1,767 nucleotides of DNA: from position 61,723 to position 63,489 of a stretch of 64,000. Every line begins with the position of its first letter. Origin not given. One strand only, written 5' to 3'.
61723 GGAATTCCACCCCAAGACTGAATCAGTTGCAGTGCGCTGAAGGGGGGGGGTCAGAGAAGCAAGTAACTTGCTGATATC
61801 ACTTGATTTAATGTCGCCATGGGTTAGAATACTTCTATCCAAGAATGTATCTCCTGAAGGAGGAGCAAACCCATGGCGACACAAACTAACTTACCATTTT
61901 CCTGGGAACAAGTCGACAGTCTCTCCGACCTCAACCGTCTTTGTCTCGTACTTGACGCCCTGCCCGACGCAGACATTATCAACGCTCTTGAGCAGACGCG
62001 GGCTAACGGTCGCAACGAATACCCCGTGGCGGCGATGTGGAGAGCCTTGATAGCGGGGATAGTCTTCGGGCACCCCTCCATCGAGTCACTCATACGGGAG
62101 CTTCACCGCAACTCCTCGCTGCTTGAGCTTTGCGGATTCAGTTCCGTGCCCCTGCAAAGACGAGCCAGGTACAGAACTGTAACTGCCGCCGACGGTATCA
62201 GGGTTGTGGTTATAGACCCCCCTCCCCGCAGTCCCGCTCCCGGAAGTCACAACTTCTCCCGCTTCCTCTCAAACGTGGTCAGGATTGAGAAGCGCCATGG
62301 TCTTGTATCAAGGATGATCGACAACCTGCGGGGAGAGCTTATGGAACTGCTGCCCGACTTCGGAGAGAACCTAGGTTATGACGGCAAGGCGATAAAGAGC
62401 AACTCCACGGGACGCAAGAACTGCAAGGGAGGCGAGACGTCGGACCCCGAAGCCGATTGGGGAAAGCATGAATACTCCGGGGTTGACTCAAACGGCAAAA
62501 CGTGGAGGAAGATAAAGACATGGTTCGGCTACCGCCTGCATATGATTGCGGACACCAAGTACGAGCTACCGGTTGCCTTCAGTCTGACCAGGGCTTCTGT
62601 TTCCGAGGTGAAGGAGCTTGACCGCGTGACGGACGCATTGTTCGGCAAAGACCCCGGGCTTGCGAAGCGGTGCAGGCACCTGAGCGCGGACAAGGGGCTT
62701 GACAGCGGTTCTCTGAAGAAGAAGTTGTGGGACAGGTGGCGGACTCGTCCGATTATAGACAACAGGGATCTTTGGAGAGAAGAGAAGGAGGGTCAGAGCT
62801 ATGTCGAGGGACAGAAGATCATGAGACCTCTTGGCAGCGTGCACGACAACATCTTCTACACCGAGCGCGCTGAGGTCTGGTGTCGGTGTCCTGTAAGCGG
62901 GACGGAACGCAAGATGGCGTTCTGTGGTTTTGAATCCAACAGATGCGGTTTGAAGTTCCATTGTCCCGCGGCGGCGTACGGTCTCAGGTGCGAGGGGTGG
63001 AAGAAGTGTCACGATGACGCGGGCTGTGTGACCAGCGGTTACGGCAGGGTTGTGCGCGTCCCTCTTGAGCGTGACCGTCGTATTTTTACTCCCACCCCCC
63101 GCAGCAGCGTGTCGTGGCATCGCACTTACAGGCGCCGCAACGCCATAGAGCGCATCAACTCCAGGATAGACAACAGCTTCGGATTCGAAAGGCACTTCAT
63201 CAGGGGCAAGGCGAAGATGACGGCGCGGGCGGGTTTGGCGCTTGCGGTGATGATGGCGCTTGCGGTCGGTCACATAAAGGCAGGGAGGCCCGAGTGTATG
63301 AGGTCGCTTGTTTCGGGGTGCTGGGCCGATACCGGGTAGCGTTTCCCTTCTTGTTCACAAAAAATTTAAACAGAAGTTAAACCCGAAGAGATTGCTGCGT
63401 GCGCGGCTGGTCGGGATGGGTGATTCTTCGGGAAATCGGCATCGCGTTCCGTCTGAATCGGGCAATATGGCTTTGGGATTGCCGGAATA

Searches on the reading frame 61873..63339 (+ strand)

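Call 19: search_protein_families(library=pfam, proteins=[window:61873-63339:+], max_evalue=0.001)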
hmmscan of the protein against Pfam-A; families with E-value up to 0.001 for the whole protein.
window:61873-63339:+ (488 aa): 3 families
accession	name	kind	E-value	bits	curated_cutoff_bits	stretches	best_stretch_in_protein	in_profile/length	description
PF01609.27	DDE_Tnp_1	-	8.8e-10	39.1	23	1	209-459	25-197/200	Transposase DDE domain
PF05598.16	DUF772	-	6.7e-09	36.1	23.1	1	46-90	1-45/74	Transposase domain (DUF772)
PF13751.12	DDE_Tnp_1_6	-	2.9e-05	24.8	25.1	1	373-459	30-118/125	Transposase DDE domain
